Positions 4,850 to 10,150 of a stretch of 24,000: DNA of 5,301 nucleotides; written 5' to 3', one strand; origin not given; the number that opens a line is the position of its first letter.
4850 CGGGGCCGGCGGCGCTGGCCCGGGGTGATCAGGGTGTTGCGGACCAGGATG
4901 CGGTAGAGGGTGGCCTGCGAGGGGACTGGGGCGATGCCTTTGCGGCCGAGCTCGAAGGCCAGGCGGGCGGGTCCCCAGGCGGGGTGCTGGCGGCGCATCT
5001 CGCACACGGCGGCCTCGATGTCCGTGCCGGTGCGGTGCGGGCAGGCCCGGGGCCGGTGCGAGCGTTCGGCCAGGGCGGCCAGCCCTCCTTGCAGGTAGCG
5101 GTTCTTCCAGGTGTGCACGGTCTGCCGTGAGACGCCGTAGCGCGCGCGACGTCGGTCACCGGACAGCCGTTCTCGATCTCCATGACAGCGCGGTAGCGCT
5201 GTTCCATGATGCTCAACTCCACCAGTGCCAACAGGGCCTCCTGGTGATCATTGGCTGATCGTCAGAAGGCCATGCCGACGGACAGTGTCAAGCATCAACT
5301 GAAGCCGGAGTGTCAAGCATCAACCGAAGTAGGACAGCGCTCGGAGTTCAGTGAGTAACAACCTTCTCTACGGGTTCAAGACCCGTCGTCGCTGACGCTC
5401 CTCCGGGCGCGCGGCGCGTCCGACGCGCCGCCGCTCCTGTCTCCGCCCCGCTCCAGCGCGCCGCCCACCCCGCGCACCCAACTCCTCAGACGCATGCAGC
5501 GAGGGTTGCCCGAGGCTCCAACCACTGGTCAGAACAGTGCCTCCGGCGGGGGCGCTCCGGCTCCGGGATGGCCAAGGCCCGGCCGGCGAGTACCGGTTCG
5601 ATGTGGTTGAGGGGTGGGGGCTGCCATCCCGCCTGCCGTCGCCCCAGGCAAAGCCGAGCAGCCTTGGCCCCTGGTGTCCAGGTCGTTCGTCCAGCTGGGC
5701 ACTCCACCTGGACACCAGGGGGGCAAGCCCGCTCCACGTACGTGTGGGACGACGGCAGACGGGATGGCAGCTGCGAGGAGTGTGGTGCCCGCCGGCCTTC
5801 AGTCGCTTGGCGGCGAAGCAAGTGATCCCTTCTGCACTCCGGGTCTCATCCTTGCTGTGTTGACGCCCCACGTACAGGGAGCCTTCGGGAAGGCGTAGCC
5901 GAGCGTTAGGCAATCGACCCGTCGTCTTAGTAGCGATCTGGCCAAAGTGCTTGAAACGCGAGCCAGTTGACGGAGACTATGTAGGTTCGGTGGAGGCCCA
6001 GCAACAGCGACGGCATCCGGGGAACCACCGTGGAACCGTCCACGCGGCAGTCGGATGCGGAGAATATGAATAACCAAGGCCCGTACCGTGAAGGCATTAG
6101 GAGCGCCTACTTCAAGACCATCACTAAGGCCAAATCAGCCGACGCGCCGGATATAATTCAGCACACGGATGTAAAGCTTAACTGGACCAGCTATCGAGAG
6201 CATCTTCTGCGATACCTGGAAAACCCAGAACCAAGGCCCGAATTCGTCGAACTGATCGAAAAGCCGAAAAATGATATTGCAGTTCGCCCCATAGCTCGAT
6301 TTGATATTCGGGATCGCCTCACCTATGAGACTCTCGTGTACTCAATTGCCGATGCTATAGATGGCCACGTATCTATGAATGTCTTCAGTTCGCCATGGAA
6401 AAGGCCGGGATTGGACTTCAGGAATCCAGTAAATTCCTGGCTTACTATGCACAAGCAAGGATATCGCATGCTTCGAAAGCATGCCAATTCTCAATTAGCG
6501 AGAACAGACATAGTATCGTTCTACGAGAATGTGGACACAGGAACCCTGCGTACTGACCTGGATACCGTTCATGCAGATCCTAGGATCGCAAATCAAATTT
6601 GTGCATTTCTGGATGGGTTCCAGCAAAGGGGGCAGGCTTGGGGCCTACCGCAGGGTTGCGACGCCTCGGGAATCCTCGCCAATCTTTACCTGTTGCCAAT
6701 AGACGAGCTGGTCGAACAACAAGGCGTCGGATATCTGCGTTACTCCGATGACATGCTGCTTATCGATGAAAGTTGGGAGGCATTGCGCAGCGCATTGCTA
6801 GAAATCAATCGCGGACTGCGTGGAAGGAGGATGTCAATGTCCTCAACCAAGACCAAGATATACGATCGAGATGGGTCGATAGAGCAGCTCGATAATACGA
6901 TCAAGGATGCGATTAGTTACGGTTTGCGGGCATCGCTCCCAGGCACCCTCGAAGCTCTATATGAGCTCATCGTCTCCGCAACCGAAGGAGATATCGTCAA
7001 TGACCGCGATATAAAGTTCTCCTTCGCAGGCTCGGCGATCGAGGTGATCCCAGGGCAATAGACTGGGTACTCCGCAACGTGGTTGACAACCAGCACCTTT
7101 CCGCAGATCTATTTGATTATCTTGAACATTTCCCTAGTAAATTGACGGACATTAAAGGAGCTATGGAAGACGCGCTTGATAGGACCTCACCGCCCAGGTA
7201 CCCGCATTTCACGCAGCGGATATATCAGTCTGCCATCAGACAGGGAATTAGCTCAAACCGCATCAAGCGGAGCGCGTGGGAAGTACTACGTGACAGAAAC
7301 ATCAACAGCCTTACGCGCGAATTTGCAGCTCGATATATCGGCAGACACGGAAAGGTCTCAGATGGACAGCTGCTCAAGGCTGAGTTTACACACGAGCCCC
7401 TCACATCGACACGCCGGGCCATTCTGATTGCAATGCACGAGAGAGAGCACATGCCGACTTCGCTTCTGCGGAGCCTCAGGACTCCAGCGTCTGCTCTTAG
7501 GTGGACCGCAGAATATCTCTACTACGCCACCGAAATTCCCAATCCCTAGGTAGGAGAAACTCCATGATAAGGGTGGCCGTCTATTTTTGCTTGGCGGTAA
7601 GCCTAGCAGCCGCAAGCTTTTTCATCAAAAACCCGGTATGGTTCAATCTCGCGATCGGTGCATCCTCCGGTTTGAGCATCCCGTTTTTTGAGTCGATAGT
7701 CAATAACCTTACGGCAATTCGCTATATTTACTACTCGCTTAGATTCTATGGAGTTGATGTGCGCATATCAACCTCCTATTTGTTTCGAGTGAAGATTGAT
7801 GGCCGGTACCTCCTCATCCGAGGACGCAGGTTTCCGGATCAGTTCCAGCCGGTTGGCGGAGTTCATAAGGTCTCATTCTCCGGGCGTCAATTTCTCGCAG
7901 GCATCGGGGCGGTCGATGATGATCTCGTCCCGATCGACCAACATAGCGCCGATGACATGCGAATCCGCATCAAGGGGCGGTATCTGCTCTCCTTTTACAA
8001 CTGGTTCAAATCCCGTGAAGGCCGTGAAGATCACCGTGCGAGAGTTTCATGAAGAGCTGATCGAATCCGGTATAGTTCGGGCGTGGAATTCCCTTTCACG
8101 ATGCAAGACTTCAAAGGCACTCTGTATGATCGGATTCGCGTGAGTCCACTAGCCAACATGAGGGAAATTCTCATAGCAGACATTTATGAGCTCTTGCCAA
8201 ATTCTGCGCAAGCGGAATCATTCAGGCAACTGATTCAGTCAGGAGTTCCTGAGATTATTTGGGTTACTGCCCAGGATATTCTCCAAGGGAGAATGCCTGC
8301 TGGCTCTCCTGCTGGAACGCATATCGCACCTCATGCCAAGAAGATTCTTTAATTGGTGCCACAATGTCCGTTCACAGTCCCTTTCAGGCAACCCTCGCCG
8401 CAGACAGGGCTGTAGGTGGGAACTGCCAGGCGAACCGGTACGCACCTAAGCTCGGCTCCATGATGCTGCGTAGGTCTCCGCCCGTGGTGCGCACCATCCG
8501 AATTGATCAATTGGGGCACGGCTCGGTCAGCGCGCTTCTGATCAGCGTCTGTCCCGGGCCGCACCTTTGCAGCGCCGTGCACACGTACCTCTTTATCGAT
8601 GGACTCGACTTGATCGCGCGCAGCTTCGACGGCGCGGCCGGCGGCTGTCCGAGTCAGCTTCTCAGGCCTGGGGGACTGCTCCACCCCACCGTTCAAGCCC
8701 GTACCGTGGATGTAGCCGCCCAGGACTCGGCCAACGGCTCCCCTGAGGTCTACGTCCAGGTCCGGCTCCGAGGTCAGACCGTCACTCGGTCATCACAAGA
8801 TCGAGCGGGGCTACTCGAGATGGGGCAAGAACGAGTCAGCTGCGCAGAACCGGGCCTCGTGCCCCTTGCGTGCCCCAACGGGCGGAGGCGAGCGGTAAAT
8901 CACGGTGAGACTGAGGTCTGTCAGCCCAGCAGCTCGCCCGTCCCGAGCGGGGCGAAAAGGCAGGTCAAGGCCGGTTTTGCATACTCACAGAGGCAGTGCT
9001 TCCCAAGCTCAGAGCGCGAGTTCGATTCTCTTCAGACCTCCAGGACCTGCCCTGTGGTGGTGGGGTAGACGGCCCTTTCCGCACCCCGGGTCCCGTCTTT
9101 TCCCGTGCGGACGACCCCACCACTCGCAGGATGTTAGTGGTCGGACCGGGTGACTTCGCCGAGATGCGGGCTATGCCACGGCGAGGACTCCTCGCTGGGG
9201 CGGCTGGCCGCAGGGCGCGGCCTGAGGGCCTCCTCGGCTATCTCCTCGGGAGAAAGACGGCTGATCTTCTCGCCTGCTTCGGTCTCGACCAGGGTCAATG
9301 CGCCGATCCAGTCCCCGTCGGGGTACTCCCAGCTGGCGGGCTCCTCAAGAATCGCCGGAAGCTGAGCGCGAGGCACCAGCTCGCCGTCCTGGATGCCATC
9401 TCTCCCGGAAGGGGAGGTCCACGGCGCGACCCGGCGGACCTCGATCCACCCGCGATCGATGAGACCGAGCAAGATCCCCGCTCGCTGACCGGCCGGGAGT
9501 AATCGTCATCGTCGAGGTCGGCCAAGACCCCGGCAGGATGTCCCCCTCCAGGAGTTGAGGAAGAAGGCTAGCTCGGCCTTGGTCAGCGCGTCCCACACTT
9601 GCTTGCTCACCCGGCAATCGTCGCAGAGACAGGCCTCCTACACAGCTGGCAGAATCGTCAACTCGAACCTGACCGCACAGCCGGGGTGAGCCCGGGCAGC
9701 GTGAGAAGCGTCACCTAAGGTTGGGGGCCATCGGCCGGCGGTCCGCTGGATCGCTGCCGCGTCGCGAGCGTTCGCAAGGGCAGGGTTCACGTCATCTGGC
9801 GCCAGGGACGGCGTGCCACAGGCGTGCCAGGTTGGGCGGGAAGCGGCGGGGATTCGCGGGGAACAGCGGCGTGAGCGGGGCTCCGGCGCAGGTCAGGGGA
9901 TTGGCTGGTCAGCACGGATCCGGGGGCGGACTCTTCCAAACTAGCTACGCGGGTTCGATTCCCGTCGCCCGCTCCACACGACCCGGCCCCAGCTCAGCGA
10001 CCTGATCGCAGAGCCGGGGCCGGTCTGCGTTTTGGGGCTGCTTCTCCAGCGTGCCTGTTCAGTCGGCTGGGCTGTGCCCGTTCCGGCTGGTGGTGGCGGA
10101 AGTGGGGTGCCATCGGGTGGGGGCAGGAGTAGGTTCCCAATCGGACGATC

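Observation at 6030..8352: Low-GC two-gene cassette: reverse transcriptase with HEAT/alpha-repeat domain plus a 2-TM Nudix-like protein, a candidate new UG/Abi-type defence system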

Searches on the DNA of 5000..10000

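Call 34: search_rna_families(source=window, start=5000, end=10000, threshold=evalue, max_evalue=1)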
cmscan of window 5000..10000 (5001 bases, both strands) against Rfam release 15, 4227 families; matches with E-value up to 1: 1.
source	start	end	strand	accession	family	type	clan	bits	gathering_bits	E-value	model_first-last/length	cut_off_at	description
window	5656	5734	-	RF00974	mir-607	Gene; miRNA;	-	23.6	94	0.57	1-91/91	no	mir-607 microRNA precursor family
